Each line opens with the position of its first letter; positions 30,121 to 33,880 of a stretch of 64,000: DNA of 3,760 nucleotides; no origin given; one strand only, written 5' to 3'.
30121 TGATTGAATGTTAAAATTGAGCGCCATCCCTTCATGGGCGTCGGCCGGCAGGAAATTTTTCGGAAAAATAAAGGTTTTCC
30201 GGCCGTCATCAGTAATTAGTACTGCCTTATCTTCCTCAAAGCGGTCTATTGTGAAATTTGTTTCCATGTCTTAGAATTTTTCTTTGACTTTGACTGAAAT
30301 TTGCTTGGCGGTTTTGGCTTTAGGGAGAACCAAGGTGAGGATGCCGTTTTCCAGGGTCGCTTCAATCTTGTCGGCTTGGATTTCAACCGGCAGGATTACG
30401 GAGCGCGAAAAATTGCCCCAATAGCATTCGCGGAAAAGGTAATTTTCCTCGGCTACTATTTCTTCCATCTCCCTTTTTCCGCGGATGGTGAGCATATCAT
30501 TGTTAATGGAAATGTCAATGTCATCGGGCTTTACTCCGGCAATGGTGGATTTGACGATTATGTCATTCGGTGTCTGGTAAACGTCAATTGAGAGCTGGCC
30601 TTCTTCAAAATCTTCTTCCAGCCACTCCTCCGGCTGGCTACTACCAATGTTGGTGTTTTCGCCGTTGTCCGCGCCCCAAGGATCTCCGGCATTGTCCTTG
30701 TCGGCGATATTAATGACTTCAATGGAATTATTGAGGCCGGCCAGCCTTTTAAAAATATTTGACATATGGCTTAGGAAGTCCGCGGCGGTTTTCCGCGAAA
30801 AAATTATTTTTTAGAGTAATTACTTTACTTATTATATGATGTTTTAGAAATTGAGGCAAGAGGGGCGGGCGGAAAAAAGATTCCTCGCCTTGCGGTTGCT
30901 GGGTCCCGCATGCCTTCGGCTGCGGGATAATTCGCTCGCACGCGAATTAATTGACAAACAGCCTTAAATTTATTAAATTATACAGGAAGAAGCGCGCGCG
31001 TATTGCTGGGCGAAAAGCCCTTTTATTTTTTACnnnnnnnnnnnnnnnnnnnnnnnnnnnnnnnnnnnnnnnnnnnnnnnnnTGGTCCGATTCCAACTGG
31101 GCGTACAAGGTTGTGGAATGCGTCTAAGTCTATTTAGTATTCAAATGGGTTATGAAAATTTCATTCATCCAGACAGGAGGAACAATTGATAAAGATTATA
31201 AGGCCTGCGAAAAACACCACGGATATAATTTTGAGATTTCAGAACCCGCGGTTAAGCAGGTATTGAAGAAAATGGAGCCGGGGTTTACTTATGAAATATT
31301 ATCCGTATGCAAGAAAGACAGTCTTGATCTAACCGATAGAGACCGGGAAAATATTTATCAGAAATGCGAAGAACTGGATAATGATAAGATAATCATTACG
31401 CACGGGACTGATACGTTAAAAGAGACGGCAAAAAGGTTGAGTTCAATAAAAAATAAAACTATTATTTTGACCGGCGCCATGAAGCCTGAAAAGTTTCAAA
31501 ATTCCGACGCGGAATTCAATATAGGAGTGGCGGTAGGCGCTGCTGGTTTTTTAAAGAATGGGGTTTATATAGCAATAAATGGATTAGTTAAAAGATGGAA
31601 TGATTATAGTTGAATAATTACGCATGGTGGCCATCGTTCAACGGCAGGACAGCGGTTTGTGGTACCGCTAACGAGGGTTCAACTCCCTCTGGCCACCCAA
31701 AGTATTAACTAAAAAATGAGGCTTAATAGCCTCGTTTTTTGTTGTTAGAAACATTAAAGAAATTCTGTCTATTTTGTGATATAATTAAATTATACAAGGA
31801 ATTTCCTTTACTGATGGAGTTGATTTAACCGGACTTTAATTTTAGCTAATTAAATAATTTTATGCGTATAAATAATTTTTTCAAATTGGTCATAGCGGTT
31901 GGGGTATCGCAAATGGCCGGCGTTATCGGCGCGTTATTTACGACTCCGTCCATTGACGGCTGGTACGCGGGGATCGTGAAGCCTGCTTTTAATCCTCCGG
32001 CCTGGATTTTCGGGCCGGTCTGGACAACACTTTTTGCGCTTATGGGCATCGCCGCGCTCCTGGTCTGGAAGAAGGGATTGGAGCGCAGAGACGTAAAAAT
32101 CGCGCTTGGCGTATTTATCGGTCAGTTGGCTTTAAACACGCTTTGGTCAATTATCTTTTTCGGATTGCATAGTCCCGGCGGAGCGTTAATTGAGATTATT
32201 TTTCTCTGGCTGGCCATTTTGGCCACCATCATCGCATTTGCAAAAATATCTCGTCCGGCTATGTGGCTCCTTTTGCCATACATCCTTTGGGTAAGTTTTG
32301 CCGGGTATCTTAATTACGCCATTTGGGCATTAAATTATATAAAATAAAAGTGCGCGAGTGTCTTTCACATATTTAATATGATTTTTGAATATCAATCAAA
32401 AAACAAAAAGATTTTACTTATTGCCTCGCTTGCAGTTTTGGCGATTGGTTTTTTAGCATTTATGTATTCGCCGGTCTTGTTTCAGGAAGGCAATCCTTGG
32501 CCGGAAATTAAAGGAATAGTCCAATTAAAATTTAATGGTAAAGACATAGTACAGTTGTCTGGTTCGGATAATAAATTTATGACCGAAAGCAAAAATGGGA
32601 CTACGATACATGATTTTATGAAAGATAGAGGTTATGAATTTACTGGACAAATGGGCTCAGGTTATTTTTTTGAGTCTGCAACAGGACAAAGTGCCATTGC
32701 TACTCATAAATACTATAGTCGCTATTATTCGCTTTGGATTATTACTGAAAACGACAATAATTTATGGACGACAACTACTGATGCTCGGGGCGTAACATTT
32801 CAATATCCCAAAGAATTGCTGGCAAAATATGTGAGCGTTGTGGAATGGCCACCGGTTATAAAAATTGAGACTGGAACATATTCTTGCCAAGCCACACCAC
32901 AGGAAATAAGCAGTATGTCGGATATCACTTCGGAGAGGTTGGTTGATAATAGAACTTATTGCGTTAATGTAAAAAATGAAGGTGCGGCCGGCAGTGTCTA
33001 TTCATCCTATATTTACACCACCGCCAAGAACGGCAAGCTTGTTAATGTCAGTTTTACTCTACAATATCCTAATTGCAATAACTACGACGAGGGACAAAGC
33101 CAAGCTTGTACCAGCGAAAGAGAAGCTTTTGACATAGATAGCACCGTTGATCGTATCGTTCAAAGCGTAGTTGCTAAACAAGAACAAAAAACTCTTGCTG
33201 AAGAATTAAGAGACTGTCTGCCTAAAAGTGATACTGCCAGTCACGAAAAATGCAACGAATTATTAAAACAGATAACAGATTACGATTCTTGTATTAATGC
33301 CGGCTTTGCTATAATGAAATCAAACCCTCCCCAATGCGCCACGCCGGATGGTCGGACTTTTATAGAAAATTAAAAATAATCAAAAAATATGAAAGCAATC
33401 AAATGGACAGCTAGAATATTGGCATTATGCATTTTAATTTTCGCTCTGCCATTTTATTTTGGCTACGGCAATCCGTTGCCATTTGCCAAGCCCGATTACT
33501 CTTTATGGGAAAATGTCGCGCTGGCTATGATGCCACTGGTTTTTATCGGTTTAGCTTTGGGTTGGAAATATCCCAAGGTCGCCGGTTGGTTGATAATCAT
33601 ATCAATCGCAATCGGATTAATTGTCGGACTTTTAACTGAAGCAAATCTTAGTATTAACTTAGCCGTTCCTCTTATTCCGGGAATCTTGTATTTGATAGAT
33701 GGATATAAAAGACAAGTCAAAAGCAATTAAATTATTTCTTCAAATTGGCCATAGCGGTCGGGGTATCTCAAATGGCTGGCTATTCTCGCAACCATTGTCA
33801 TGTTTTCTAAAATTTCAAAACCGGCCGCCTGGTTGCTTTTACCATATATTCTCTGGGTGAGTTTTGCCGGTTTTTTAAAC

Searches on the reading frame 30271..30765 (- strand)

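Call 10: search_protein_families(library=pfam, proteins=[window:30271-30765:-])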
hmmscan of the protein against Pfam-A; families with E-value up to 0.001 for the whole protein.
window:30271-30765:- (164 aa): 3 families
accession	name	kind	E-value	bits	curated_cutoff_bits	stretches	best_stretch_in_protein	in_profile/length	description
PF00011.27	HSP20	-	4.3e-19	68.9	20.8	1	63-160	3-101/102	Hsp20/alpha crystallin family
PF17886.7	ArsA_HSP20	-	2.1e-06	27.7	22.5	1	69-144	4-60/63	HSP20-like domain found in ArsA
PF04969.22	CS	-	0.00031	22.1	21.3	1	60-149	3-78/78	CS domain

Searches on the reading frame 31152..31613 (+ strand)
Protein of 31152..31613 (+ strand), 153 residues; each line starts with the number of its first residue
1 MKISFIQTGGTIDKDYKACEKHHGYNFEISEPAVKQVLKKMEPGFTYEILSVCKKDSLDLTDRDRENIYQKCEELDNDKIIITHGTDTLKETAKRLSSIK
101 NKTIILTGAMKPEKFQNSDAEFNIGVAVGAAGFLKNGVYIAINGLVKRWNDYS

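Call 10: search_protein_families(library=pfam, proteins=[window:31152-31613:+])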
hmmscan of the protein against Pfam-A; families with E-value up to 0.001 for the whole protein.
window:31152-31613:+ (153 aa): 1 family
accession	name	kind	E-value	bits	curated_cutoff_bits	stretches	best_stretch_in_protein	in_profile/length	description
PF00710.25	Asparaginase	-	7.1e-22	78.3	22.5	1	2-146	1-152/193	Asparaginase, N-terminal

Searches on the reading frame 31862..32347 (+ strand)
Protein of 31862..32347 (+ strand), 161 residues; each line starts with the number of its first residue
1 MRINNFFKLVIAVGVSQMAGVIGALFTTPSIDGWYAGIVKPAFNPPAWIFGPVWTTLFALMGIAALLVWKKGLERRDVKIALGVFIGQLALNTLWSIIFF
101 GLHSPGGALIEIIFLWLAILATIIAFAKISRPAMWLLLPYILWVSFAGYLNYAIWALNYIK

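Call 56: search_protein_families(library=pfam, proteins=[window:31862-32347:+], max_evalue=0.01)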
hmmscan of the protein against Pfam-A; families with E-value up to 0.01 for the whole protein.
window:31862-32347:+ (161 aa): 1 family
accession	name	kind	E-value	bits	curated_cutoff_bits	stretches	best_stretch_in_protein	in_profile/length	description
PF03073.20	TspO_MBR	-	2.4e-51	173.8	24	1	12-155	1-144/145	TspO/MBR family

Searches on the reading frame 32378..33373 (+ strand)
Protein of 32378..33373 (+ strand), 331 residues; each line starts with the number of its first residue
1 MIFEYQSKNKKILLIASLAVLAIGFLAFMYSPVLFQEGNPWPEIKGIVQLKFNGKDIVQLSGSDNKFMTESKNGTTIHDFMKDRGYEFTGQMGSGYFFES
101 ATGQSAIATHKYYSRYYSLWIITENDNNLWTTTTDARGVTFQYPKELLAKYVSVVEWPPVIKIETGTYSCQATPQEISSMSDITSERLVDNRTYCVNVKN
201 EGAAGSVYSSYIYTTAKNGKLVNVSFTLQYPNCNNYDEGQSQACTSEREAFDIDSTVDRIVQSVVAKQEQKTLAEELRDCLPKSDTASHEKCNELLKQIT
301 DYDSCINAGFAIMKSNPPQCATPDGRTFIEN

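Call 56: search_protein_families(library=pfam, proteins=[window:32378-33373:+], max_evalue=0.01)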
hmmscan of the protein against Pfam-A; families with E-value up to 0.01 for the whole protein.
window:32378-33373:+ (331 aa): 1 family
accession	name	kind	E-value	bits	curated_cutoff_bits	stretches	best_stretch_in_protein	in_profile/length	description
PF13786.12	DUF4179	-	0.0058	17.5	30.1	0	8-89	2-75/94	Domain of unknown function (DUF4179)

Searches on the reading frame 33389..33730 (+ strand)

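Call 56: search_protein_families(library=pfam, proteins=[window:33389-33730:+], max_evalue=0.01)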
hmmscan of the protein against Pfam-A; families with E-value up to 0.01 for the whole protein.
window:33389-33730:+ (113 aa): 1 family
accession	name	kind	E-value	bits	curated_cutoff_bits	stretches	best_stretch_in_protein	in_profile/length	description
PF24709.1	DUF7670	-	1.6e-14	54.7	29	1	2-110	6-115/118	Domain of unknown function (DUF7670)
